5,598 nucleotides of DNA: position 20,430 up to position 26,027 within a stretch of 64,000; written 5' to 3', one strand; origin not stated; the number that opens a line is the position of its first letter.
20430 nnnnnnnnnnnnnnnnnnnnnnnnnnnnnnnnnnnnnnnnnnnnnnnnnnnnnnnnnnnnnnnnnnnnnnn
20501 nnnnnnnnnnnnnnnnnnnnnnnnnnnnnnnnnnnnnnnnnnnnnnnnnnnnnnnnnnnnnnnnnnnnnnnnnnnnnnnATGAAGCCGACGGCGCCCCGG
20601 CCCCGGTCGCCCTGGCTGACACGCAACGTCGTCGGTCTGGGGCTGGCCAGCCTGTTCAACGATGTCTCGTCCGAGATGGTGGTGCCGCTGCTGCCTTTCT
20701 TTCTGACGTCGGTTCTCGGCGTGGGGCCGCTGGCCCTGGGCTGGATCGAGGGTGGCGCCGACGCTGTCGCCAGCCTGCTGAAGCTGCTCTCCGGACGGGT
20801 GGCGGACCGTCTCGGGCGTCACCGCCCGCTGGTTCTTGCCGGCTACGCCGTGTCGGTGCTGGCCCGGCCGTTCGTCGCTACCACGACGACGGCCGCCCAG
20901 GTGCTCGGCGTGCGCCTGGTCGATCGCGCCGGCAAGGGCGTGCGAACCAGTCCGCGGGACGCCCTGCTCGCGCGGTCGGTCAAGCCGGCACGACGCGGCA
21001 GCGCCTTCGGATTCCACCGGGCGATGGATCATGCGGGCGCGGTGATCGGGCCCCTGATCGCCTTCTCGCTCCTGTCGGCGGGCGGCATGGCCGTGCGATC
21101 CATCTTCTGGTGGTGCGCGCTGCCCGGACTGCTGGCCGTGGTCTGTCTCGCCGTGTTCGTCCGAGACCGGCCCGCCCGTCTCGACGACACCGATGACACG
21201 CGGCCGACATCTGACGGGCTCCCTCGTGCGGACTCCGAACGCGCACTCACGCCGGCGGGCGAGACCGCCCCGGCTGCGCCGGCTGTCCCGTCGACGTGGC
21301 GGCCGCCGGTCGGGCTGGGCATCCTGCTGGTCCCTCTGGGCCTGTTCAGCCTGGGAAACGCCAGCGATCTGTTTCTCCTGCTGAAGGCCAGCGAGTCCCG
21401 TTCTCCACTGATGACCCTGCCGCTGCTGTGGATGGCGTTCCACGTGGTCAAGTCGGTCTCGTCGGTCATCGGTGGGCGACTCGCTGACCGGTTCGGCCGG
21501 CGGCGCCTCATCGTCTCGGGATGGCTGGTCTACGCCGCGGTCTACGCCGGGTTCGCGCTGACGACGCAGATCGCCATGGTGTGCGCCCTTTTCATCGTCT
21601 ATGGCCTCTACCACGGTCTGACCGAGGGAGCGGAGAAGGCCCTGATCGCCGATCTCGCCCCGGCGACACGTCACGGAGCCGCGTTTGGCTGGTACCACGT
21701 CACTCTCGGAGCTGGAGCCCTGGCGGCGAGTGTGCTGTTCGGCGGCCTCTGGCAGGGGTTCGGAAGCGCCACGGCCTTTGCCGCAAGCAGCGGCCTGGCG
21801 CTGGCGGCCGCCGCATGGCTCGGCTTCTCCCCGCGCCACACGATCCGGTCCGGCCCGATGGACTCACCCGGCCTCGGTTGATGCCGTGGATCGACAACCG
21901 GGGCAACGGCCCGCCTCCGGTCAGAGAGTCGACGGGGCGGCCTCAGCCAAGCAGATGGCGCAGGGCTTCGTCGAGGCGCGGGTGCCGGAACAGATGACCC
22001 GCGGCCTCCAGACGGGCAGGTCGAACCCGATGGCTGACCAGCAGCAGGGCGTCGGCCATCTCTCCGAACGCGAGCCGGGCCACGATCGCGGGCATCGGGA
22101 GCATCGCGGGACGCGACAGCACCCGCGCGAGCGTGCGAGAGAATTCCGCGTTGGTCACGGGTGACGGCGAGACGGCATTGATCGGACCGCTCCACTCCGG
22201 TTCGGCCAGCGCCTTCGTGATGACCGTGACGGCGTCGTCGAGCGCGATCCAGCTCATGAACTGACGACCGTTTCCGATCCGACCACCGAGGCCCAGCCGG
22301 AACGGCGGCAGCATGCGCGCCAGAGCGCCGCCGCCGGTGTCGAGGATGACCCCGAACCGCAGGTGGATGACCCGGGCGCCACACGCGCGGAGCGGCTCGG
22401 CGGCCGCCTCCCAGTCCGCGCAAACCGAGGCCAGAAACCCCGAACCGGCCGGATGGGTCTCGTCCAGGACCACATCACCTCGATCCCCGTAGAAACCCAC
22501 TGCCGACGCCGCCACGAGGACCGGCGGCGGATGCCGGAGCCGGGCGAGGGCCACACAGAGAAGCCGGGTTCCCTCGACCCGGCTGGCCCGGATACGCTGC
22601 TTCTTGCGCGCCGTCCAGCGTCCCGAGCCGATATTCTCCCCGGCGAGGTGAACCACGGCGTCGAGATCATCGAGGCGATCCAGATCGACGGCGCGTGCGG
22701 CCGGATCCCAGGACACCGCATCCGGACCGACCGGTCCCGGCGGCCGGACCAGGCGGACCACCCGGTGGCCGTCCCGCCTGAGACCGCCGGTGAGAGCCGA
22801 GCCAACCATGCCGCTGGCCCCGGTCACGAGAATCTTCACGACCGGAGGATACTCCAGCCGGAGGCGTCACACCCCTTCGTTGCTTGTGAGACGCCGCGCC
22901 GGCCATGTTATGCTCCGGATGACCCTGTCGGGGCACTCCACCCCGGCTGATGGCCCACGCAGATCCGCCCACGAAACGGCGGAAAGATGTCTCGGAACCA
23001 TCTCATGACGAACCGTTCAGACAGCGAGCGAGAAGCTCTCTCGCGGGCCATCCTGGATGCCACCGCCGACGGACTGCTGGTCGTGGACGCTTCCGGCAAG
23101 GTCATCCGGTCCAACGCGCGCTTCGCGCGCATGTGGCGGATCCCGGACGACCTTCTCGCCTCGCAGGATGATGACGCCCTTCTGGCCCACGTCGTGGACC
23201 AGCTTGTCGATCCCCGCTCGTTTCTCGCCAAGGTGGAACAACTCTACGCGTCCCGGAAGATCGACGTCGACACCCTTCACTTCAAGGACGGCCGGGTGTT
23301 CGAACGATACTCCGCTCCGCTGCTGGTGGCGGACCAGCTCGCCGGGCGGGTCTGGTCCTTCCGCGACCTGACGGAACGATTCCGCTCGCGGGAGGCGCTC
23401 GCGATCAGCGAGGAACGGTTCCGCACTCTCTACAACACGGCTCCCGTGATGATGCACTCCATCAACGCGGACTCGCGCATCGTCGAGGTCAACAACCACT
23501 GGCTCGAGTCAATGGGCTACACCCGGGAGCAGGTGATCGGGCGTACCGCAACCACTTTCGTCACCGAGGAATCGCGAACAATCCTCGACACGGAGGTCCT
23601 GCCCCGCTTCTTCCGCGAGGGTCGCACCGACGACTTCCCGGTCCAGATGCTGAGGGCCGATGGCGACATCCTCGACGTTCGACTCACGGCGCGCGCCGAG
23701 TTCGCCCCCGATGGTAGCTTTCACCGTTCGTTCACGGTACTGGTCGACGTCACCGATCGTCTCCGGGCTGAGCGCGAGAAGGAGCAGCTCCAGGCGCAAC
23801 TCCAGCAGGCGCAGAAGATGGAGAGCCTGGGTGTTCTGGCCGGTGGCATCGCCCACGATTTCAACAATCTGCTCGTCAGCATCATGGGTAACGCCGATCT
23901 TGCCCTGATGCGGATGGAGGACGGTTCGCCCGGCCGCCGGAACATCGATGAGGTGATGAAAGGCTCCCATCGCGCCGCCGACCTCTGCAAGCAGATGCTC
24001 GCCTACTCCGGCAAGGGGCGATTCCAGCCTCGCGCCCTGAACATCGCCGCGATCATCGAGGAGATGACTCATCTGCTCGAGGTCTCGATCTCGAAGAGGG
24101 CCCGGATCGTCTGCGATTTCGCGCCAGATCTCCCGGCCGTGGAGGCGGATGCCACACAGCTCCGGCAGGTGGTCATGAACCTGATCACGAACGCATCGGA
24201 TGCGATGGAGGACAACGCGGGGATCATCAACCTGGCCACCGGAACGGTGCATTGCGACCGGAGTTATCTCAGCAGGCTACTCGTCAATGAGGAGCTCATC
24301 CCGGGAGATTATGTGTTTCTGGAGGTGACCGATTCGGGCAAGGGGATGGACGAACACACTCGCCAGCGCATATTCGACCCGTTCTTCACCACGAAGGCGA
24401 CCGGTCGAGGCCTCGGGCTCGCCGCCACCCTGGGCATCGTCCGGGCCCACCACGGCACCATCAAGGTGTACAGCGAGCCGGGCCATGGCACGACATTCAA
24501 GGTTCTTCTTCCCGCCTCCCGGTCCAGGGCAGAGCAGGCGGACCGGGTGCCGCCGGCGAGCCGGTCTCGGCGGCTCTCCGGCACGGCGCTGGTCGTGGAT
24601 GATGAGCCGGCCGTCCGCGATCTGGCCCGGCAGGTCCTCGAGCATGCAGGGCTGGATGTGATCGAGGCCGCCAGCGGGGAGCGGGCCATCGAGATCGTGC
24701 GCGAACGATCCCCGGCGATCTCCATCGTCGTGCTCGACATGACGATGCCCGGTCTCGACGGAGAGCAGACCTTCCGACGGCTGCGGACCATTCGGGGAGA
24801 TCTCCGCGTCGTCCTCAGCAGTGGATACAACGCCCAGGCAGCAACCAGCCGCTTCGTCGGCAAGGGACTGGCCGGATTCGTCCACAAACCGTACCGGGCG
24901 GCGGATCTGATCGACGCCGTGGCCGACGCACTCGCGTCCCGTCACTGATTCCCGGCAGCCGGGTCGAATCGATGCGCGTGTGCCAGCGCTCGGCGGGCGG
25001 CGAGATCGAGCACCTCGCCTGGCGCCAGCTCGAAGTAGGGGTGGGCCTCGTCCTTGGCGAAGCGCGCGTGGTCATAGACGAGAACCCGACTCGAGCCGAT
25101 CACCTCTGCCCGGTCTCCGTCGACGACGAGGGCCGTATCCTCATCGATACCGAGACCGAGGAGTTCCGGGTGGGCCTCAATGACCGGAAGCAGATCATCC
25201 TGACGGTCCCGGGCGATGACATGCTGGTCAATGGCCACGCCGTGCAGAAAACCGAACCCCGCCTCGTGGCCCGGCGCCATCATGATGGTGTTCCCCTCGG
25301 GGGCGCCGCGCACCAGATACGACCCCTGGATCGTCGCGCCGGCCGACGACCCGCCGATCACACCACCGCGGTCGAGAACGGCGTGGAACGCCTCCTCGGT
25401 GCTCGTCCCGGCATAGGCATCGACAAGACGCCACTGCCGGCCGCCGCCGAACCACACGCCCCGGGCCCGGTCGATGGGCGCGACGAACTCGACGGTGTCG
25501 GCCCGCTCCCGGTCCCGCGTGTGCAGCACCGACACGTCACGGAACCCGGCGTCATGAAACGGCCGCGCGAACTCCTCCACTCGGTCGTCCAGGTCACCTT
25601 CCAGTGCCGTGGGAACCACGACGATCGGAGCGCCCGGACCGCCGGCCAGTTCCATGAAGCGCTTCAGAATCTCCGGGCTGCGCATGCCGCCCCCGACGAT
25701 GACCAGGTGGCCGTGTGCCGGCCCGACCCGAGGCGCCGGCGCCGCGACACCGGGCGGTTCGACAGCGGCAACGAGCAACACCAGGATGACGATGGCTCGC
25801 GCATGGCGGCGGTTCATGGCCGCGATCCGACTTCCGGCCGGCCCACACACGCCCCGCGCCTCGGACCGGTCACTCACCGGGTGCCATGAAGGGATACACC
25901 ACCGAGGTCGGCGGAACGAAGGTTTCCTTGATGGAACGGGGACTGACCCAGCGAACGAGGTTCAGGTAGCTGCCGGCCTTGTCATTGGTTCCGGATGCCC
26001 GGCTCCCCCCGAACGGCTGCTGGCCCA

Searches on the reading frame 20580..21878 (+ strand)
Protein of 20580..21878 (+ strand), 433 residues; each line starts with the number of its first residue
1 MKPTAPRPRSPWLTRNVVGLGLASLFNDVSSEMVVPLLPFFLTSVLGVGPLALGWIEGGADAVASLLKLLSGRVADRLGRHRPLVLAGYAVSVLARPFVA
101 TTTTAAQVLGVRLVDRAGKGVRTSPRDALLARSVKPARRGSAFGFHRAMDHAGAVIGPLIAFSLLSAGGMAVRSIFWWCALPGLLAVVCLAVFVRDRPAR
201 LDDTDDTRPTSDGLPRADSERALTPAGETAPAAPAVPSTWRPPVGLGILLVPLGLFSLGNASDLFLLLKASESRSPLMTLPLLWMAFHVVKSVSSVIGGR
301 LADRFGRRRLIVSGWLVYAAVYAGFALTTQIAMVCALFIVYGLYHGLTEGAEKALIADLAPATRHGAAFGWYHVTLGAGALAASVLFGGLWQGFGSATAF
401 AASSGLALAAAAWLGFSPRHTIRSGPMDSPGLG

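Call 16: find_related_loci(query=window:20580-21878:+, collection=genome_contigs, flank=6000)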
Query window:20580-21878:+ (433 aa) in genome_contigs; peptide patterns used: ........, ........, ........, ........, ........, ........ (x = any residue, [..] = any of these).
540 stretches matched a pattern; 88 encode a relative of the query (tblastn E <= 1e-3); the best 80 are kept; 80 distinct loci.
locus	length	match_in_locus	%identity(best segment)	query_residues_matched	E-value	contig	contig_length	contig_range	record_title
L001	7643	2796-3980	55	5-400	7e-115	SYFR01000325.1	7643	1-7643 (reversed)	MAG: Myxococcales bacterium isolate F1-60-MAGs079 F1-60__c406941, whole genome shotgun sequence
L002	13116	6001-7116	52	7-396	6e-110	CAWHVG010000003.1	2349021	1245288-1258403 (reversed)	MAG: uncultured proteobacterium isolate MFD02416.bin.1.293 genome assembly, contig: contig_3997, whole genome shotgun se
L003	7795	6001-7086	48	8-400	2e-103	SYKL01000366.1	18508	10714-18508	MAG: Proteobacteria bacterium isolate F1-80-MAGs037 F1-80__c582428, whole genome shotgun sequence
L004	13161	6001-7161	47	10-424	5e-102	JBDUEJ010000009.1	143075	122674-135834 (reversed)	MAG: bacterium isolate cluster4_bin.92 NODE_34_length_143075_cov_34.751259, whole genome shotgun sequence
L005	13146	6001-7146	47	16-419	7e-99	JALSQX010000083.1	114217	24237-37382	MAG: Blastocatellia bacterium isolate 356-308_maxbin2_scaf2bin.121 356-308_scaffold_73_c1, whole genome shotgun sequence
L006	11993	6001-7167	46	6-419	8e-99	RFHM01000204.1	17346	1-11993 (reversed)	MAG: Acidobacteria bacterium isolate J050 k99_462419, whole genome shotgun sequence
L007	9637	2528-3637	44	13-411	8e-96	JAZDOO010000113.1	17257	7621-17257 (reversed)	MAG: Pseudomonadota bacterium isolate MEGAHIT-group-0.780 k141_1179701, whole genome shotgun sequence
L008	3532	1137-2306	41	13-429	7e-97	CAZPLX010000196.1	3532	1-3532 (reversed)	MAG TPA_asm: uncultured bacterium isolate binchicken_co275_513 genome assembly, contig: NODE_56762_length_3532_cov_5.073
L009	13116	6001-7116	43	13-411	3e-94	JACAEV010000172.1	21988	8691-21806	MAG: Syntrophaceae bacterium isolate L.E.D.11_1 k119_742785, whole genome shotgun sequence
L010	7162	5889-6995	50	12-409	5e-94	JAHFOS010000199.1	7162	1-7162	MAG: bacterium isolate nzgw509 NODE_19590_length_7163_cov_3.488214, whole genome shotgun sequence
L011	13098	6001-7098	47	13-400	9e-94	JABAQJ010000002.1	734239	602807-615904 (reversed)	MAG: Gemmatimonadaceae bacterium isolate Bin_122_2R c_000000000018, whole genome shotgun sequence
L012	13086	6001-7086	43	13-401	8e-93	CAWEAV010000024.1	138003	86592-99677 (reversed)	MAG: uncultured delta proteobacterium isolate MFD04408.bin.2.84 genome assembly, contig: contig_12977, whole genome shot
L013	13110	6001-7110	41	4-400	3e-89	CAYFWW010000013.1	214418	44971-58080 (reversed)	MAG TPA_asm: uncultured Actinomycetota bacterium isolate ERP108616_co1_424 genome assembly, contig: k119_545059, whole g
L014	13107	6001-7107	42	13-401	5e-88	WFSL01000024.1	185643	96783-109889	MAG: Aquificota bacterium isolate S016_44 k151_564861, whole genome shotgun sequence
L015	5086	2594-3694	41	13-406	5e-88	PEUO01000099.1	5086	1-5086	MAG: Deltaproteobacteria bacterium CG03_land_8_20_14_0_80_45_14 CG03_land_8_20_14_0.80_scaffold_11331_c, whole genome sh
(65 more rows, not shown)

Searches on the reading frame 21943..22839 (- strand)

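Call 40: search_protein_families(library=pfam, proteins=[window:21943-22839:-], max_evalue=0.001)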
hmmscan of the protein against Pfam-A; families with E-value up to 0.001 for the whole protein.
window:21943-22839:- (298 aa): 3 families
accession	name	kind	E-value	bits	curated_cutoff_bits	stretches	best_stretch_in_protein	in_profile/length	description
PF08338.16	DUF1731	-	2.7e-18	65.9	27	1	249-296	1-47/47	Domain of unknown function (DUF1731)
PF01370.27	Epimerase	-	1.8e-15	57.4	20.9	1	3-215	1-229/240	NAD dependent epimerase/dehydratase family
PF13460.12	NAD_binding_10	-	0.00068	20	27.2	0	7-171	1-152/184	NAD(P)H-binding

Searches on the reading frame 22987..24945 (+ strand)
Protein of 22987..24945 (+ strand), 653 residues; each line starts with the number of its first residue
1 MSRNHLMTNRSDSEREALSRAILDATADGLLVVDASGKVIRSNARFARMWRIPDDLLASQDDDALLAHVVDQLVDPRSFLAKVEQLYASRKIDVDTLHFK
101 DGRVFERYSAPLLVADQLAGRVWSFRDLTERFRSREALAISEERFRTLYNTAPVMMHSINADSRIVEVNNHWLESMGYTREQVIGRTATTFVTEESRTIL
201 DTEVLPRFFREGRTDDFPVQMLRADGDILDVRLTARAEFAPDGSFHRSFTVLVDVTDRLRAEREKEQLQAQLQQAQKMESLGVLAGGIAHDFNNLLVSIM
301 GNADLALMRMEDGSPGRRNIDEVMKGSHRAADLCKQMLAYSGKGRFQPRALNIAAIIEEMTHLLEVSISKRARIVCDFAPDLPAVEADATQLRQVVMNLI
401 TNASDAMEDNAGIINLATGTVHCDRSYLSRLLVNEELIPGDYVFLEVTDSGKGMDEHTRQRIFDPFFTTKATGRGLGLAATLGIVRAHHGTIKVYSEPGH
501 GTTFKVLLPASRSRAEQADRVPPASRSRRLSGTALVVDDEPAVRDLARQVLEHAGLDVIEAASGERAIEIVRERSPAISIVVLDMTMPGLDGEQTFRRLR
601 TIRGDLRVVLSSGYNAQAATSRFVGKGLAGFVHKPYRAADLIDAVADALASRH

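Call 40: search_protein_families(library=pfam, proteins=[window:22987-24945:+], max_evalue=0.001)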
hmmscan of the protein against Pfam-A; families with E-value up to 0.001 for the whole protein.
window:22987-24945:+ (653 aa): 8 families
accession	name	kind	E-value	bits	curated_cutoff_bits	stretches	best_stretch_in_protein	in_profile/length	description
PF02518.31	HATPase_c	-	1.5e-22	80.5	26.4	1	388-511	2-110/111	Histidine kinase-, DNA gyrase B-, and HSP90-like ATPase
PF00072.30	Response_reg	-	3.1e-22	79.3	30.2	1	535-645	2-110/111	Response regulator receiver domain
PF08448.16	PAS_4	-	2.5e-14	53.9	23.1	2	151-258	3-108/110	PAS fold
PF13426.13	PAS_9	-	1.7e-13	51.1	27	1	154-257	2-103/103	PAS domain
PF13188.13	PAS_8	-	3.6e-12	46.1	21.8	1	143-190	1-49/65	PAS domain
PF00989.32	PAS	-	4.3e-12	46.5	22.6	1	143-247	1-105/113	PAS fold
PF12860.13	PAS_7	-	8e-09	36.1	27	1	24-135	2-114/115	PAS fold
PF00512.31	HisKA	-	5.5e-05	23.6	26.9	1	284-341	5-61/66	His Kinase A (phospho-acceptor) domain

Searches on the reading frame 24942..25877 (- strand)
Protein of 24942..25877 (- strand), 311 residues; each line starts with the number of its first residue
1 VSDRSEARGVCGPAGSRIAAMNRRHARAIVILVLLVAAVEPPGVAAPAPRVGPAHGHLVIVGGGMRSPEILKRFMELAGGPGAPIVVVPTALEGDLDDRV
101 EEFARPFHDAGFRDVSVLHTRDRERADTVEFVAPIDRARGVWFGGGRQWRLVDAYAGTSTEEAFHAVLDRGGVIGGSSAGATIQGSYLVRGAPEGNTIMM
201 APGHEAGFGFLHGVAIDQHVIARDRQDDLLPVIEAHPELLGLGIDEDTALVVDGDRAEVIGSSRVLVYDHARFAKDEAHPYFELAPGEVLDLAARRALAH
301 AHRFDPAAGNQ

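Call 41: search_protein_families(library=pfam, proteins=[window:24942-25877:-], max_evalue=0.001)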
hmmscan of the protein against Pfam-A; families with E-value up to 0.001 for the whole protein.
window:24942-25877:- (311 aa): 1 family
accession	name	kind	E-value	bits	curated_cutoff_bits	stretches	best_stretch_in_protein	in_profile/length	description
PF03575.23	Peptidase_S51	-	6.3e-20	72.2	23.9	1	61-260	4-206/206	Peptidase family S51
